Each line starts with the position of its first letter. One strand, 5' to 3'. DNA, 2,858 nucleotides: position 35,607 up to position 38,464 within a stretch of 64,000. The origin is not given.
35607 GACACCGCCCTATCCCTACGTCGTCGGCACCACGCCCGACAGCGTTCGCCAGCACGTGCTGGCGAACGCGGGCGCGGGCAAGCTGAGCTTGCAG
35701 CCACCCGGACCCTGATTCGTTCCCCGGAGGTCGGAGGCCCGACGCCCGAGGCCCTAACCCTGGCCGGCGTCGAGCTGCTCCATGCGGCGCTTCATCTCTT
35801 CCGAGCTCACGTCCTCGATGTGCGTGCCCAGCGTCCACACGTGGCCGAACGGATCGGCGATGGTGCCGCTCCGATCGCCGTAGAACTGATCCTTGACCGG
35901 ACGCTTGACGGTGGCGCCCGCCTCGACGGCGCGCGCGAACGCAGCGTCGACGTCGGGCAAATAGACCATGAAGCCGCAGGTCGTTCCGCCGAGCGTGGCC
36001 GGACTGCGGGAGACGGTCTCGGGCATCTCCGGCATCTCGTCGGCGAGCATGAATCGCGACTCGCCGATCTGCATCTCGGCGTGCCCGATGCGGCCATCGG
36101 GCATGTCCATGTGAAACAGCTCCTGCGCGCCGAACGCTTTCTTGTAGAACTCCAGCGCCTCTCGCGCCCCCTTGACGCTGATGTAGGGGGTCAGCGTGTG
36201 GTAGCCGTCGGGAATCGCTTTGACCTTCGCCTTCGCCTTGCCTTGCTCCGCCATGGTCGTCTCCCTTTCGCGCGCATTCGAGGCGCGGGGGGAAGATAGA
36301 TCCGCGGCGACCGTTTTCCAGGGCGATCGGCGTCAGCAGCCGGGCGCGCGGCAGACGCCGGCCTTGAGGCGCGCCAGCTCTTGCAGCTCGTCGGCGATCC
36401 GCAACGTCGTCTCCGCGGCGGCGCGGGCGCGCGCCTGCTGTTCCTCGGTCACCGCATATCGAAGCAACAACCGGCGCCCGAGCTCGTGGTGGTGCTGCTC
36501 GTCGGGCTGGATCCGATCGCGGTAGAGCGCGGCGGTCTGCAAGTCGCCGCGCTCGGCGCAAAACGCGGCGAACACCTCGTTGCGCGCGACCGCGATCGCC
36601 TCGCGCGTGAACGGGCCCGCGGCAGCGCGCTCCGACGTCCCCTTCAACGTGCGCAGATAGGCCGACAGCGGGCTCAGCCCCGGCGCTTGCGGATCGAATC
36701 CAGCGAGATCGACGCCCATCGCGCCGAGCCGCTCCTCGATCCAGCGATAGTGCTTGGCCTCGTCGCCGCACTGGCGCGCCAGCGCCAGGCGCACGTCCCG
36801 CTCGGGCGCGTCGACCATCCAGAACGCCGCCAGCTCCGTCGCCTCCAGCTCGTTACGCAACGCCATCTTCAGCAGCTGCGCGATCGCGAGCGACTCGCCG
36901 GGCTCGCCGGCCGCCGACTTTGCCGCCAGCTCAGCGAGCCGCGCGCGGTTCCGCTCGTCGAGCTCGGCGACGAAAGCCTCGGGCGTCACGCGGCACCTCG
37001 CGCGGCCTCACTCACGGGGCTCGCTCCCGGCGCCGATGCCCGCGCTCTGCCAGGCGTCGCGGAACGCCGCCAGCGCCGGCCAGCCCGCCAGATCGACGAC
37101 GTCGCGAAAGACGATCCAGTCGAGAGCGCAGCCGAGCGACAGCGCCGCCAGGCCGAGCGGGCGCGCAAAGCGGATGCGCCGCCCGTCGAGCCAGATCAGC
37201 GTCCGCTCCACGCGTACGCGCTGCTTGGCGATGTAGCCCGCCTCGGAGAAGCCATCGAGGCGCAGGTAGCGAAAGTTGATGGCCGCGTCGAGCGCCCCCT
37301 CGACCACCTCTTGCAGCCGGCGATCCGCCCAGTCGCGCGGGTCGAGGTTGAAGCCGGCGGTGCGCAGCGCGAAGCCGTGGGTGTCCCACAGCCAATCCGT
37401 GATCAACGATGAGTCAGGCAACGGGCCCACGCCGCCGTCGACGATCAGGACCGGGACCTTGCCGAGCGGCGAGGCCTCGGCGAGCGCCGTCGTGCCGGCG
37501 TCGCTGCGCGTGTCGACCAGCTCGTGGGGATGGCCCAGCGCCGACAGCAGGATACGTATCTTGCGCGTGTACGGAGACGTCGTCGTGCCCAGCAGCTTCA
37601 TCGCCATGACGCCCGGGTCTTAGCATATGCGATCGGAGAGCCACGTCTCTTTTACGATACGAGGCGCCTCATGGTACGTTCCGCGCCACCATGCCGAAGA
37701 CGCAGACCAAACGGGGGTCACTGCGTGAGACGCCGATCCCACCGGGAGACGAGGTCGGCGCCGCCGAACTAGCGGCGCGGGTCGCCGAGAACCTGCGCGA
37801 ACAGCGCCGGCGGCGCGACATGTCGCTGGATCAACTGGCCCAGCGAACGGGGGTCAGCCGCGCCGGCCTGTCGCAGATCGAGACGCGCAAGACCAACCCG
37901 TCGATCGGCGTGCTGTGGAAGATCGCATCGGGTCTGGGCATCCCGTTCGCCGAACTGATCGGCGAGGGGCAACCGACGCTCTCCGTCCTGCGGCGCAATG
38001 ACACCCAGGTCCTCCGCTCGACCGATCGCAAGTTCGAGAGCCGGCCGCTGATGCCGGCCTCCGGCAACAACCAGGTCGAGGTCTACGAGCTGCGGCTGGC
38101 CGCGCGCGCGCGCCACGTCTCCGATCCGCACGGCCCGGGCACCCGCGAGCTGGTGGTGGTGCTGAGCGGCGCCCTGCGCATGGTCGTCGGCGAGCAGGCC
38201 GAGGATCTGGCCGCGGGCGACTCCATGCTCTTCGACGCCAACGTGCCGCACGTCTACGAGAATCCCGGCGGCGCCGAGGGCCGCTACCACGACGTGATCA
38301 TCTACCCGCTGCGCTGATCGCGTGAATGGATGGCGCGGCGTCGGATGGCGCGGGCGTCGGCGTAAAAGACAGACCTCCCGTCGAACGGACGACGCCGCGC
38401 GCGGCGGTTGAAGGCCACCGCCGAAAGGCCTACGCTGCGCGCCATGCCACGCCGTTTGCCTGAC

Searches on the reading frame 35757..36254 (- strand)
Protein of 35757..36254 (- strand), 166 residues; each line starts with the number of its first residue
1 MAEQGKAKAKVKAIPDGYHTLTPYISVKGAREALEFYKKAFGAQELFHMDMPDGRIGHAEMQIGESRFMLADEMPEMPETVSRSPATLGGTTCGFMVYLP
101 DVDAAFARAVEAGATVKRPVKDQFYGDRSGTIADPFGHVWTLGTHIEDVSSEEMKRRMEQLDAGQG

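Call 12: search_protein_families(library=pfam, proteins=[window:35757-36254:-], max_evalue=0.001)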
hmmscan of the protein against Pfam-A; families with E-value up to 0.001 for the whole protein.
window:35757-36254:- (166 aa): 4 families
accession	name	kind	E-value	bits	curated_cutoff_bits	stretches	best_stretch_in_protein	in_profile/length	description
PF00903.31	Glyoxalase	-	2.5e-15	57.4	20.6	1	25-141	7-120/121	Glyoxalase/Bleomycin resistance protein/Dioxygenase superfamily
PF18029.7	Glyoxalase_6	-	1.9e-06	28.9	23.6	1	27-141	6-104/106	Glyoxalase-like domain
PF22656.2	At5g48480-like_N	-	2.7e-06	27.5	27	1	29-55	8-34/59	Glyoxalase At5g48480-like, N-terminal domain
PF22650.2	At5g48480-like_C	-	1.3e-05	25.9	27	1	101-140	8-47/50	Glyoxalase At5g48480-like C-terminal domain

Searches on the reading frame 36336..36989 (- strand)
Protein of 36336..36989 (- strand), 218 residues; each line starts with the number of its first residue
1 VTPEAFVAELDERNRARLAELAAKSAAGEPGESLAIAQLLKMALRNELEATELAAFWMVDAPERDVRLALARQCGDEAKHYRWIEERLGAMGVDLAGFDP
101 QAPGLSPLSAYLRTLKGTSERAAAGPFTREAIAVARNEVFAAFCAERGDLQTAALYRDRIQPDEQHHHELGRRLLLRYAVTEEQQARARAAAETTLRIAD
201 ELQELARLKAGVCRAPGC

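Call 12: search_protein_families(library=pfam, proteins=[window:36336-36989:-], max_evalue=0.001)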
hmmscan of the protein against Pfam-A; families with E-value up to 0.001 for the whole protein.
window:36336-36989:- (218 aa): 1 family
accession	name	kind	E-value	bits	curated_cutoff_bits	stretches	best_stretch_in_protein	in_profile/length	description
PF04305.20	DUF455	-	7.2e-08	32.7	34.3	1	37-212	64-241/247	Protein of unknown function (DUF455)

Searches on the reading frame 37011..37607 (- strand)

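Call 12: search_protein_families(library=pfam, proteins=[window:37011-37607:-], max_evalue=0.001)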
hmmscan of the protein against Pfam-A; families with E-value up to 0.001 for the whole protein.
window:37011-37607:- (199 aa): 3 families
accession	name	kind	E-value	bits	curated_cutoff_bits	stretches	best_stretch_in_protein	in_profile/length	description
PF13417.12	GST_N_3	-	1.7e-13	51.1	22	1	5-77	1-71/75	Glutathione S-transferase, N-terminal domain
PF13409.12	GST_N_2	-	3.7e-11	43.9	25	1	10-73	1-67/70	Glutathione S-transferase, N-terminal domain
PF02798.26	GST_N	-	1.4e-05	25.7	20.9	1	1-59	1-62/76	Glutathione S-transferase, N-terminal domain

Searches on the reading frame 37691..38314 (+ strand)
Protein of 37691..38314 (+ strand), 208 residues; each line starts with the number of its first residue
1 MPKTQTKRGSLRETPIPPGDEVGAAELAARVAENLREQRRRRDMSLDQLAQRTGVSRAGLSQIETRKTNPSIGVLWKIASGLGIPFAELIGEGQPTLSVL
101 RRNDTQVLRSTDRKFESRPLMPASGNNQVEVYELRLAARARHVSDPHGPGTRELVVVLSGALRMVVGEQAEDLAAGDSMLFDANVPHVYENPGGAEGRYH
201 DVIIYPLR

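Call 12: search_protein_families(library=pfam, proteins=[window:37691-38314:+], max_evalue=0.001)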
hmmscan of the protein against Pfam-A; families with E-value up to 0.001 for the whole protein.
window:37691-38314:+ (208 aa): 7 families
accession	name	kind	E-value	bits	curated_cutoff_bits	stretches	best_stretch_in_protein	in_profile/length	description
PF01381.28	HTH_3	-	1e-15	57.9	23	1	35-89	1-55/55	Helix-turn-helix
PF07883.17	Cupin_2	-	4.6e-12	45.9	27.2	1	149-202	17-69/70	Cupin domain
PF13560.12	HTH_31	-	1e-10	42.2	27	1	32-85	3-57/64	Helix-turn-helix domain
PF13443.12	HTH_26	-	4.1e-08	33.8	22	1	34-90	1-58/63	Cro/C1-type HTH DNA-binding domain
PF12844.13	HTH_19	-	4.3e-06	27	30.2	1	33-87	2-56/64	Helix-turn-helix domain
PF02311.25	AraC_binding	-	8.9e-05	22.7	21.1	1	132-198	3-70/135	AraC-like ligand binding domain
PF13413.12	HTH_25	-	0.00021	21.5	24.6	1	35-65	2-32/62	Helix-turn-helix domain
